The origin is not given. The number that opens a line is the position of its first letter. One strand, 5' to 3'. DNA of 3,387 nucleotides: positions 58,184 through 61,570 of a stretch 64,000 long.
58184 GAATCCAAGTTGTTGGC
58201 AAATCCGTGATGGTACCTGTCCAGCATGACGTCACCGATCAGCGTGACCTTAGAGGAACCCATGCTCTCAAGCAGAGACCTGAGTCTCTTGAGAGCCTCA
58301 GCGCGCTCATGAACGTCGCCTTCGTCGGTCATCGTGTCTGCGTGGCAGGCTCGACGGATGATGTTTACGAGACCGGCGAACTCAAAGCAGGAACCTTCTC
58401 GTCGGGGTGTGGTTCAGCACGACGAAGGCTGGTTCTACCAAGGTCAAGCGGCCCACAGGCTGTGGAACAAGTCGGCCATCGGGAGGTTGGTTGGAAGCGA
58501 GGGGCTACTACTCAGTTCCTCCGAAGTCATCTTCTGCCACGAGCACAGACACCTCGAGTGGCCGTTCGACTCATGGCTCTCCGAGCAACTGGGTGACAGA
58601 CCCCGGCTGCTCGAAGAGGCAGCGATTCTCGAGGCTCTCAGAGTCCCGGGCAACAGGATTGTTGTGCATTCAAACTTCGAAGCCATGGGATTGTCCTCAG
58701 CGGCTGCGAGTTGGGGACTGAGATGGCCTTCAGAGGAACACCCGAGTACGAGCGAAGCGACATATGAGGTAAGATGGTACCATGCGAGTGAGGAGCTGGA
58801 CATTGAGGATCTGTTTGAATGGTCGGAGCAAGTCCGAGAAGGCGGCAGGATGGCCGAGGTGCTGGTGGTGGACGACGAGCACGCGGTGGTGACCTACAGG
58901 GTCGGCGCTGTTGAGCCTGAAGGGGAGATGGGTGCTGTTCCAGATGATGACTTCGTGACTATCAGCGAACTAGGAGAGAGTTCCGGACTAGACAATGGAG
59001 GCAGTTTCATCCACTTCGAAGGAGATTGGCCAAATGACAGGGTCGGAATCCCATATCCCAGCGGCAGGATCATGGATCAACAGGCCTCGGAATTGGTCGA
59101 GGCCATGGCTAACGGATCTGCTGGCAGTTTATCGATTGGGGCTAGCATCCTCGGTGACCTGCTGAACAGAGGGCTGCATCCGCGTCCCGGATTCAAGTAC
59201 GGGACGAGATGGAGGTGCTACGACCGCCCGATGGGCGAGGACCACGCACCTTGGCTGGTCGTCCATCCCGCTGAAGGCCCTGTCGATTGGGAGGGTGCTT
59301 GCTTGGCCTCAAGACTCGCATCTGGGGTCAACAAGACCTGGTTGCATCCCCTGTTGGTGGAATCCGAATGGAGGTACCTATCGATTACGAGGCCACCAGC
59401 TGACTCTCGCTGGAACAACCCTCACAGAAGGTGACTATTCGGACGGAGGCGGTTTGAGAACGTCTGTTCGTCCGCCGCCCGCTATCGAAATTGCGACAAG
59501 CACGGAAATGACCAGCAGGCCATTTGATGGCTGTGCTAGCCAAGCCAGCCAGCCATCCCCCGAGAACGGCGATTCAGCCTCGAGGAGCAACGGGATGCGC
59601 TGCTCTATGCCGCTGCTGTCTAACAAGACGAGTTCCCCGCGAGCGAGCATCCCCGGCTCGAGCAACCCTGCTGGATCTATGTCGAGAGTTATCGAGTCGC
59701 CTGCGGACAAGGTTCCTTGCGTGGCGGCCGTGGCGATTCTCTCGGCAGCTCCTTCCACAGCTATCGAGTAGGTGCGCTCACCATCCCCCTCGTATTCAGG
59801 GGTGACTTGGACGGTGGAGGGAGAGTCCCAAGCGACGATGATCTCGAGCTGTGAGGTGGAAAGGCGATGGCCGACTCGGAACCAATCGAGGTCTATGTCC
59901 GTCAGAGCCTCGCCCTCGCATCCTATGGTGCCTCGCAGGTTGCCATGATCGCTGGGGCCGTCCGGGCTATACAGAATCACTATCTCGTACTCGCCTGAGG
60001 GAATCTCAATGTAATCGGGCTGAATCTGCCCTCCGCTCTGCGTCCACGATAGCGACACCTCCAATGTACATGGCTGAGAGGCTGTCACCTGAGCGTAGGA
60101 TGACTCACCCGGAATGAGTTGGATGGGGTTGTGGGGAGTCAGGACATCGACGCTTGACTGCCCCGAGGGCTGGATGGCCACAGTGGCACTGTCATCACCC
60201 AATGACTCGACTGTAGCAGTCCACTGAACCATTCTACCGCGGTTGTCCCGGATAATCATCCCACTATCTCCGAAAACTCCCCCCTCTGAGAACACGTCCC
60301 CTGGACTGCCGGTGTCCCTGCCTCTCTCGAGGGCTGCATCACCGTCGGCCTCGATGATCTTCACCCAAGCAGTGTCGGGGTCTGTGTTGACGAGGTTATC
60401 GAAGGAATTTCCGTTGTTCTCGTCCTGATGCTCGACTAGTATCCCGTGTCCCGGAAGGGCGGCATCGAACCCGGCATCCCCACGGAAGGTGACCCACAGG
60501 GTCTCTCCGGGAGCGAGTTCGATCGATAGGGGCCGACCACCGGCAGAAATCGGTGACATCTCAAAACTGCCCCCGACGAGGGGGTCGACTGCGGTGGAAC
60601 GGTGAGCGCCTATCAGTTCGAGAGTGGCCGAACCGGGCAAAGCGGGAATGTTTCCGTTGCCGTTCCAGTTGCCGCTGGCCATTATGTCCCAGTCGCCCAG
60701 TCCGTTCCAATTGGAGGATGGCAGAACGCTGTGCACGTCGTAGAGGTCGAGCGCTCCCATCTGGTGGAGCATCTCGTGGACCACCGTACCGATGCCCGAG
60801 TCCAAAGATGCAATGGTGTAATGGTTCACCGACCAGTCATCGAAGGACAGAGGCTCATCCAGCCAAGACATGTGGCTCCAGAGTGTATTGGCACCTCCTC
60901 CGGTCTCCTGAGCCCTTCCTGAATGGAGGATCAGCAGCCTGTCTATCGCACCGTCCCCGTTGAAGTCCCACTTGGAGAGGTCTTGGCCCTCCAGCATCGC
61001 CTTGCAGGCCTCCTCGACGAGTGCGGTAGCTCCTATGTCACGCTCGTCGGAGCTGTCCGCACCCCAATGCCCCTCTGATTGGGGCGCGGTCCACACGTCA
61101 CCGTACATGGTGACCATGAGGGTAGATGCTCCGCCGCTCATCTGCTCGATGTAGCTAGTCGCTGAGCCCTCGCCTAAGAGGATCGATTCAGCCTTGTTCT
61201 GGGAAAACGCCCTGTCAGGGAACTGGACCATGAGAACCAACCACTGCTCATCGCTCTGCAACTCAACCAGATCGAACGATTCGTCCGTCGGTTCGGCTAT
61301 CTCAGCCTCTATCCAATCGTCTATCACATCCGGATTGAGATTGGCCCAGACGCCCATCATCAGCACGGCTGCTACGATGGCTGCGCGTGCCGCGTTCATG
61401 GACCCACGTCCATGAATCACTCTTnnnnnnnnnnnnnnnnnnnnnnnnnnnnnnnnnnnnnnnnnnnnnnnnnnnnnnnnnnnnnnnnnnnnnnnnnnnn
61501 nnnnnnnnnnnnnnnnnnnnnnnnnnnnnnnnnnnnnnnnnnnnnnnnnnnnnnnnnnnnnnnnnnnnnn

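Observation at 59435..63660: Minus-strand operon: secreted Cys-containing protein, TatC with a cysteine-rich C-terminal domain, and M6-like metallopeptidase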

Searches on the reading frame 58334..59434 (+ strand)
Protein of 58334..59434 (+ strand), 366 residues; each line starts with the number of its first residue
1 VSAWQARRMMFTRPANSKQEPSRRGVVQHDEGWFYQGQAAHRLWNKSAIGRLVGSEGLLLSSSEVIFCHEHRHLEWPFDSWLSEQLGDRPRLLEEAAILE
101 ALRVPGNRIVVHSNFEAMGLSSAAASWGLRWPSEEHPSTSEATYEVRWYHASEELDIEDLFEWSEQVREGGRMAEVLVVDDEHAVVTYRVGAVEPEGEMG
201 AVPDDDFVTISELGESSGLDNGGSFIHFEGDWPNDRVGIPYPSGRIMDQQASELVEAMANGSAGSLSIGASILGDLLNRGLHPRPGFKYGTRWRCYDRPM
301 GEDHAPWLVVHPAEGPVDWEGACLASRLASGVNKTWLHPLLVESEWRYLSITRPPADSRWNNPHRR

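Call 3: search_protein_families(library=pfam, proteins=[window:58334-59434:+], max_evalue=0.01)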
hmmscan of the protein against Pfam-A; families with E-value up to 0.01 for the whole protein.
window:58334-59434:+ (366 aa): 1 family
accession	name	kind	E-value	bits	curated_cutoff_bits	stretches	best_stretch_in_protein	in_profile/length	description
PF01974.23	tRNA_int_endo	-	1e-12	48.4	27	1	275-337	10-73/85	tRNA intron endonuclease, catalytic C-terminal domain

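Call 4: search_protein_families(library=ncbifam, proteins=[window:58334-59434:+], max_evalue=0.01)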
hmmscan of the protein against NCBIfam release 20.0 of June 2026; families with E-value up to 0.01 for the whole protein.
window:58334-59434:+ (366 aa): 5 families
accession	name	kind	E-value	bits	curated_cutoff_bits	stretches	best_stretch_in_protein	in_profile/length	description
NF006797.0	PRK09300.1-5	equivalog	5.5e-11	42.3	292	1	146-353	104-284/290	tRNA splicing endonuclease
NF006795.0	PRK09300.1-3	equivalog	5.4e-07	28.9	501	1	270-353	260-347/350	tRNA splicing endonuclease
TIGR00324.1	endA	equivalog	2.1e-05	24.5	59.6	1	275-351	93-174/177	tRNA-intron lyase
NF006796.0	PRK09300.1-4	equivalog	0.00055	19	518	0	266-349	246-328/335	tRNA splicing endonuclease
NF006794.0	PRK09300.1-1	equivalog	0.0083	15.1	383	0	275-353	259-343/346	tRNA splicing endonuclease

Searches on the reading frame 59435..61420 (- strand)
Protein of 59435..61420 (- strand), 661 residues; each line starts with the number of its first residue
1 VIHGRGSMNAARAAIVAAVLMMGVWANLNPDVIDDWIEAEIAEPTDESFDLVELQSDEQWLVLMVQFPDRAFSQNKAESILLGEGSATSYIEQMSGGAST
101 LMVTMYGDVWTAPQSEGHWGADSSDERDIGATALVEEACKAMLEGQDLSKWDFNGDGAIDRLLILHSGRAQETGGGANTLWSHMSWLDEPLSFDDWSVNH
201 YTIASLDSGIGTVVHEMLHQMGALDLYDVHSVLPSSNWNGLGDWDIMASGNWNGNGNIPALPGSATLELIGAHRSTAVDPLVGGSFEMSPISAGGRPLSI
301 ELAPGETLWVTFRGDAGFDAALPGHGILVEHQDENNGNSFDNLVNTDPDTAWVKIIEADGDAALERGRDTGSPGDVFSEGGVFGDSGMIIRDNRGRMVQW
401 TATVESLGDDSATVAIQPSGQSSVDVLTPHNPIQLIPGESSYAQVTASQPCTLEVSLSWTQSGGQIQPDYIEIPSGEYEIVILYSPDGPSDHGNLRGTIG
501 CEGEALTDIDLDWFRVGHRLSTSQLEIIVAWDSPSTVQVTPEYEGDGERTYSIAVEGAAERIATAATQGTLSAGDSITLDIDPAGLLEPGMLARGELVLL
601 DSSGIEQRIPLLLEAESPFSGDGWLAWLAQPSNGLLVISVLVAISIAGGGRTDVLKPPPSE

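Call 3: search_protein_families(library=pfam, proteins=[window:59435-61420:-], max_evalue=0.01)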
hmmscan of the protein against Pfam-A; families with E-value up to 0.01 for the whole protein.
window:59435-61420:- (661 aa): 1 family
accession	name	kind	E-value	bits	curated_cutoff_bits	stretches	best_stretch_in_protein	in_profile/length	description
PF05547.17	Peptidase_M6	-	3.8e-14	53.1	22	1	86-257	69-270/294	Immune inhibitor A peptidase M6, catalytic domain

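Call 4: search_protein_families(library=ncbifam, proteins=[window:59435-61420:-], max_evalue=0.01)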
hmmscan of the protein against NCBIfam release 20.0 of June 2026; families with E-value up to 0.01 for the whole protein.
window:59435-61420:- (661 aa): 1 family
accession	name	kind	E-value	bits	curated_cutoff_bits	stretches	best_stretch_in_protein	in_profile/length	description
TIGR03296.1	M6dom_TIGR03296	domain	7.8e-33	114.6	110.8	1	62-330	1-285/286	M6 family metalloprotease domain-containing protein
